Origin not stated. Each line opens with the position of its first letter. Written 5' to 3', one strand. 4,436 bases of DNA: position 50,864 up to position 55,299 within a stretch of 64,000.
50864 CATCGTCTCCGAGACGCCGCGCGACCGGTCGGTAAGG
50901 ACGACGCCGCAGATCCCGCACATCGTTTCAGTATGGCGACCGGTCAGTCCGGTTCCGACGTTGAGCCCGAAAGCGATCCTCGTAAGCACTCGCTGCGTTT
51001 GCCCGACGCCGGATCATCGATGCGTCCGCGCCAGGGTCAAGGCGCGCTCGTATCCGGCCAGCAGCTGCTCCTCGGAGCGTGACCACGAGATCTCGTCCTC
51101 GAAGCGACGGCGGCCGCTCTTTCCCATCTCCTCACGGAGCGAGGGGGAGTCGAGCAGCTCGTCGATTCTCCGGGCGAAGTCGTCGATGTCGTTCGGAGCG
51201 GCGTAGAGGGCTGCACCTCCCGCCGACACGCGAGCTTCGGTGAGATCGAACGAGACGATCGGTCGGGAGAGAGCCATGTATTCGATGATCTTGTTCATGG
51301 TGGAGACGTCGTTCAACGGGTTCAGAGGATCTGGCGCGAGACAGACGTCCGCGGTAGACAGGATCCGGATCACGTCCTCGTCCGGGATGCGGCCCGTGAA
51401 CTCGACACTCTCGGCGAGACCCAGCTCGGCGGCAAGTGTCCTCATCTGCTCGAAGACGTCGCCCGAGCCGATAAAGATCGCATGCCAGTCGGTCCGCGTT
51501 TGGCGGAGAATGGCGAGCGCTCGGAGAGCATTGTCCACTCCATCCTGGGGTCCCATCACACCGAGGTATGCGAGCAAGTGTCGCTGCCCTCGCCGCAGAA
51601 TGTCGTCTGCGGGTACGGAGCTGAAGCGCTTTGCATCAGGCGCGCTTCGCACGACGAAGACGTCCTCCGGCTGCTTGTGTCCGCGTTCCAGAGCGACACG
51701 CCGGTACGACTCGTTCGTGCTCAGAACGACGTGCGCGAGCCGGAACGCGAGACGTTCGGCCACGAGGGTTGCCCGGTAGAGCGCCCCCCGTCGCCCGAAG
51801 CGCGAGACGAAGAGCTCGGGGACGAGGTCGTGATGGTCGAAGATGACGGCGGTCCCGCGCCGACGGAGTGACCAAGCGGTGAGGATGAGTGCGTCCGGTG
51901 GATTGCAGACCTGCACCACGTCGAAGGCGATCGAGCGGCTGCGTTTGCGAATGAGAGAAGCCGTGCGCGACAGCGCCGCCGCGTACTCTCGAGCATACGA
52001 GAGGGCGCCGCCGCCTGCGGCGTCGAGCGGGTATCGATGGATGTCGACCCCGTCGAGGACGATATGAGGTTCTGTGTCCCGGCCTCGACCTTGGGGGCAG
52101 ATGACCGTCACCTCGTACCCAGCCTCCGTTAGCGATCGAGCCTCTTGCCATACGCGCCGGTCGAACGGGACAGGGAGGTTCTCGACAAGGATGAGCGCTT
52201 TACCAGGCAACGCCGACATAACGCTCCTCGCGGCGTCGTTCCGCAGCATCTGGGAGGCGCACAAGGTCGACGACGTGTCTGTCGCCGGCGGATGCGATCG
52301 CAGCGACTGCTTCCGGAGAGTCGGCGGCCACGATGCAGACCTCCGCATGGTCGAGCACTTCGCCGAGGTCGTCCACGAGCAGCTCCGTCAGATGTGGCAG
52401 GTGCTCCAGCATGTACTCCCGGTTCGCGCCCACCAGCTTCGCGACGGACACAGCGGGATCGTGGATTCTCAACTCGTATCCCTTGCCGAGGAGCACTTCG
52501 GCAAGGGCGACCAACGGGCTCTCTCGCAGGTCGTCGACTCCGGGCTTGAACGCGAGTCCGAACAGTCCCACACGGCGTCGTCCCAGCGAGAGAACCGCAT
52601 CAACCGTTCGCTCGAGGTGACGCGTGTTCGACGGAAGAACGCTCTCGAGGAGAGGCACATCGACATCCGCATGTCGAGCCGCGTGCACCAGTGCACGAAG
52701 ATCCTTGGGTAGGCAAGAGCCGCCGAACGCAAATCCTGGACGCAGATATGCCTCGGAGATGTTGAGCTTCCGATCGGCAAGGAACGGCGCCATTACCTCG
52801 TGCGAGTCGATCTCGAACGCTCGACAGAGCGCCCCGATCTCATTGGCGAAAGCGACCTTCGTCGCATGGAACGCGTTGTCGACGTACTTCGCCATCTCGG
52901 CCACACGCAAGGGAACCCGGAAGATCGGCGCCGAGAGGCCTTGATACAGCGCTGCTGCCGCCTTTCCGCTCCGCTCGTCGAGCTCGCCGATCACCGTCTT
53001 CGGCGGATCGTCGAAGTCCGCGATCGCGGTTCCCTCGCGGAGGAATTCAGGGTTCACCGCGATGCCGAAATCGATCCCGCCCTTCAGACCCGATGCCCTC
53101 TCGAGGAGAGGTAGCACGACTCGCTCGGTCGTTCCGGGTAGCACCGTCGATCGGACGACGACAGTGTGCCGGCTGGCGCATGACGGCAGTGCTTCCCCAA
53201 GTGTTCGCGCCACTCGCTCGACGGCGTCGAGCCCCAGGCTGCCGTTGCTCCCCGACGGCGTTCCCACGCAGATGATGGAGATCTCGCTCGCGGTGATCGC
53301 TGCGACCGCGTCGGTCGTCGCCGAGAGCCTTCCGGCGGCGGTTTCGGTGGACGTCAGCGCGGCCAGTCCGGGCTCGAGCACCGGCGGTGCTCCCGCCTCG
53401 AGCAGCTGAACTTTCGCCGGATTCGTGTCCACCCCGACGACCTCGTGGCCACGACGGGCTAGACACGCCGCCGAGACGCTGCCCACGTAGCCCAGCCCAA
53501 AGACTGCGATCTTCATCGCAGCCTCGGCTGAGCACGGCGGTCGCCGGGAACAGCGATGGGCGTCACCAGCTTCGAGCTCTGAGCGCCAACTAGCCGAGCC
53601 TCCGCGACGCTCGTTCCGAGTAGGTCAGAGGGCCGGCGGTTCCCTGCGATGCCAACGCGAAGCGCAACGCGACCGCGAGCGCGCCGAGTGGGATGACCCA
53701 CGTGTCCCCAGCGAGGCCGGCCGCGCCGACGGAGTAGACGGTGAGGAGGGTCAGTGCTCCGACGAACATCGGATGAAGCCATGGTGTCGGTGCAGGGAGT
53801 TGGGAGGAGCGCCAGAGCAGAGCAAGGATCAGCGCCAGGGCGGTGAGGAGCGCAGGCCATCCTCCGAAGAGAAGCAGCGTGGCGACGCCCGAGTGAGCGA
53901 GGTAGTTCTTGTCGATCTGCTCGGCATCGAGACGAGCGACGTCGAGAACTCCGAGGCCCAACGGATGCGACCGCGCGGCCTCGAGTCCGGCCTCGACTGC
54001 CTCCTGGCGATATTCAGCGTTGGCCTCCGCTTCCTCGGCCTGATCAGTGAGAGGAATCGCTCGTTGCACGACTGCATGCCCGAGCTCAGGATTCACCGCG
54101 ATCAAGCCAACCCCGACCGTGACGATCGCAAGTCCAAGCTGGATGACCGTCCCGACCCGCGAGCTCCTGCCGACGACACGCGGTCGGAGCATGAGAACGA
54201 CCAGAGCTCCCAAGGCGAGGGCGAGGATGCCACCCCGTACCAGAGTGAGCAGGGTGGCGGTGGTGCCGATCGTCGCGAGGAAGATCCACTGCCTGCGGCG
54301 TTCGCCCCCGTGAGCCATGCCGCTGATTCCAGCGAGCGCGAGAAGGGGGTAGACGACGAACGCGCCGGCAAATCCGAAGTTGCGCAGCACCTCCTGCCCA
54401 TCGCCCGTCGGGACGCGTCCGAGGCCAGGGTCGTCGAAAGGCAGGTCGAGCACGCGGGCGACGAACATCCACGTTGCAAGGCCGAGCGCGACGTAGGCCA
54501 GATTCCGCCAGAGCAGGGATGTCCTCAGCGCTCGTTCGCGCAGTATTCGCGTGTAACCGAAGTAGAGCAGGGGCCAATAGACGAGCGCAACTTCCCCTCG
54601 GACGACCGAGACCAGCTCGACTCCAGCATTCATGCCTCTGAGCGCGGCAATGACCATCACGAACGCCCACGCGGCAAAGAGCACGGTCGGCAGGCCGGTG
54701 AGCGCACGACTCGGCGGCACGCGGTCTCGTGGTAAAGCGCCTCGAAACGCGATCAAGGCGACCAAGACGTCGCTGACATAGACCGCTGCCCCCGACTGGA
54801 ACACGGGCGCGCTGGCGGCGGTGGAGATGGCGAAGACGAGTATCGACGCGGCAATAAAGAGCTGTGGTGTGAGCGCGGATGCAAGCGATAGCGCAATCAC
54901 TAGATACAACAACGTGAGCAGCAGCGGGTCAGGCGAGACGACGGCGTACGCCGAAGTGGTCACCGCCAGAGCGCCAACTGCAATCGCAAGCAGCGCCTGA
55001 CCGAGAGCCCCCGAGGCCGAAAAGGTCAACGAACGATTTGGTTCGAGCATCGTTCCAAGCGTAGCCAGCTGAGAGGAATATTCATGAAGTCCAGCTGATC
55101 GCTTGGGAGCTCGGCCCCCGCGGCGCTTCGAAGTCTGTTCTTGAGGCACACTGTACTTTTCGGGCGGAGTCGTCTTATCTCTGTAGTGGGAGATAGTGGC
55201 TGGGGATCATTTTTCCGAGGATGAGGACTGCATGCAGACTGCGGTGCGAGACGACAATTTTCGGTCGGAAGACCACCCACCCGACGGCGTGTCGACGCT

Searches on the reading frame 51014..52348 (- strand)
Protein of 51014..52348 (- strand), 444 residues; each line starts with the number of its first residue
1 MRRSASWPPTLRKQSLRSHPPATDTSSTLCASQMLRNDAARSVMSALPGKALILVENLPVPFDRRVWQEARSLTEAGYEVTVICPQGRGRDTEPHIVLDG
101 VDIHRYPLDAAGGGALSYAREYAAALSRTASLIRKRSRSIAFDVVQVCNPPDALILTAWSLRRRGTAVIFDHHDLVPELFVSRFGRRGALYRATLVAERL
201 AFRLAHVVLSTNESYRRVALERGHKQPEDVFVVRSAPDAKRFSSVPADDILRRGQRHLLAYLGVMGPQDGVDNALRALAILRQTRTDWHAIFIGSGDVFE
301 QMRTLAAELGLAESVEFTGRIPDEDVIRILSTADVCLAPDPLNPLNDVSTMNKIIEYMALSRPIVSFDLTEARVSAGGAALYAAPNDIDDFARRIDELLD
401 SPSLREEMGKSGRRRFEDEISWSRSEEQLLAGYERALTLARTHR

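Call 43: search_protein_families(library=pfam, proteins=[window:51014-52348:-], max_evalue=0.001)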
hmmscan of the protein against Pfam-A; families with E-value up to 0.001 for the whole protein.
window:51014-52348:- (444 aa): 5 families
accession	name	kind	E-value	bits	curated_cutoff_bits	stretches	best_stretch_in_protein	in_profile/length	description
PF00534.26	Glycos_transf_1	-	1.3e-22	80.6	26.4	1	253-415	12-172/172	Glycosyl transferases group 1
PF13692.12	Glyco_trans_1_4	-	6.7e-22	78.7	27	1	257-400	2-141/142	Glycosyl transferases group 1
PF13579.12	Glyco_trans_4_4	-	1e-13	52.4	29.7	1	64-233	5-155/158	Glycosyl transferase 4-like domain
PF13439.12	Glyco_transf_4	-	1.5e-10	41.8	28.5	1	64-234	6-163/170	Glycosyltransferase Family 4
PF13524.12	Glyco_trans_1_2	-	5.2e-08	33.4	25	1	314-430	28-143/144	Glycosyl transferase-like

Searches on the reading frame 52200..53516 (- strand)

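Call 43: search_protein_families(library=pfam, proteins=[window:52200-53516:-], max_evalue=0.001)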
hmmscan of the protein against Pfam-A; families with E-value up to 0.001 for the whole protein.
window:52200-53516:- (438 aa): 6 families
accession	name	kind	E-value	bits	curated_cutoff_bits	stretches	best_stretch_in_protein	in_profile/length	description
PF03721.20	UDPG_MGDP_dh_N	-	8.4e-55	185.7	27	1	1-187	1-184/187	UDP-glucose/GDP-mannose dehydrogenase family, NAD binding domain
PF00984.24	UDPG_MGDP_dh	-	2.8e-29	101.5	25.4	1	205-298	2-93/94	UDP-glucose/GDP-mannose dehydrogenase family, central domain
PF03720.21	UDPG_MGDP_dh_C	-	5.6e-13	49.6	30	1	318-402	2-76/103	UDP-glucose/GDP-mannose dehydrogenase family, UDP binding domain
PF02737.24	3HCDH_N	-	0.0003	21.2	22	1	2-74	1-77/180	3-hydroxyacyl-CoA dehydrogenase, NAD binding domain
PF02254.24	TrkA_N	-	0.00053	20.7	23.8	0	3-52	1-49/116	TrkA-N domain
PF03446.21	NAD_binding_2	-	0.00065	20.2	21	0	2-61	1-43/161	NAD binding domain of 6-phosphogluconate dehydrogenase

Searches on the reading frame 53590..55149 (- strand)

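Call 43: search_protein_families(library=pfam, proteins=[window:53590-55149:-], max_evalue=0.001)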
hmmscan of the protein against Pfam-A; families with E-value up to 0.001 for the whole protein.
window:53590-55149:- (519 aa): 1 family
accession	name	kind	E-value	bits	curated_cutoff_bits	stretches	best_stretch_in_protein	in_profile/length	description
PF04932.20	Wzy_C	-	8.4e-09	35.8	31.7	1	293-436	4-147/149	O-Antigen ligase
